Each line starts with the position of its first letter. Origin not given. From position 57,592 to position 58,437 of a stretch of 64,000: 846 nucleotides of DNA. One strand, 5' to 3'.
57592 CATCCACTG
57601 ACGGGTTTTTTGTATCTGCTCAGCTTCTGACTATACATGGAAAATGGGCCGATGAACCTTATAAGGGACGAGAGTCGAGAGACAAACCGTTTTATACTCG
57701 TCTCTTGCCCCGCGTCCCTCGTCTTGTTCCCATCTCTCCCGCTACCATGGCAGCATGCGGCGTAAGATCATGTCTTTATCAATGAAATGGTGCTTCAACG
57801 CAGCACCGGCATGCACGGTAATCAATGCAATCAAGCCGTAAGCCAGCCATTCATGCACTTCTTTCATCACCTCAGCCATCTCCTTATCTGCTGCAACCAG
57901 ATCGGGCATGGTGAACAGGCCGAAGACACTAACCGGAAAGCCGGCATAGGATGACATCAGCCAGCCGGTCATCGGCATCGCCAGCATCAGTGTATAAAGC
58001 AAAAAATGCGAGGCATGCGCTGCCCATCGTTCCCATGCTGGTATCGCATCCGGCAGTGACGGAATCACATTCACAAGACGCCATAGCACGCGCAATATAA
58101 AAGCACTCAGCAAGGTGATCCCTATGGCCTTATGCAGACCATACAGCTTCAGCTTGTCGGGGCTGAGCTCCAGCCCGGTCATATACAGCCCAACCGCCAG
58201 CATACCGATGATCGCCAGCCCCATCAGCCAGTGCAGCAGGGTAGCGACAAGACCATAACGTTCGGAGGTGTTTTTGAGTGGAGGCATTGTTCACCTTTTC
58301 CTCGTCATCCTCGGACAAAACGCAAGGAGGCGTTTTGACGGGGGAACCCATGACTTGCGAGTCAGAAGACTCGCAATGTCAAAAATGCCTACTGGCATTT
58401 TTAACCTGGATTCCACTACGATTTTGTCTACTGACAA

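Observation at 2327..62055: Conserved 18-bp direct-repeat box at fixed distance from the -10 at 14 promoters (candidate class-II activator regulon)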

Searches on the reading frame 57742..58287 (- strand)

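Call 32: search_protein_families(library=pfam, proteins=[window:57742-58287:-], max_evalue=0.01)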
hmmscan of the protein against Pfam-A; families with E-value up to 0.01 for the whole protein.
window:57742-58287:- (181 aa): 2 families
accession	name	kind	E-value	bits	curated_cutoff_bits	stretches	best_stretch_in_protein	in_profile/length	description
PF01292.26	Ni_hydr_CYTB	-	6.4e-35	121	30.1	1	10-180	1-178/179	Prokaryotic cytochrome b561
PF14358.11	DUF4405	-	0.0085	17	26.7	1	94-161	3-63/66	Domain of unknown function (DUF4405)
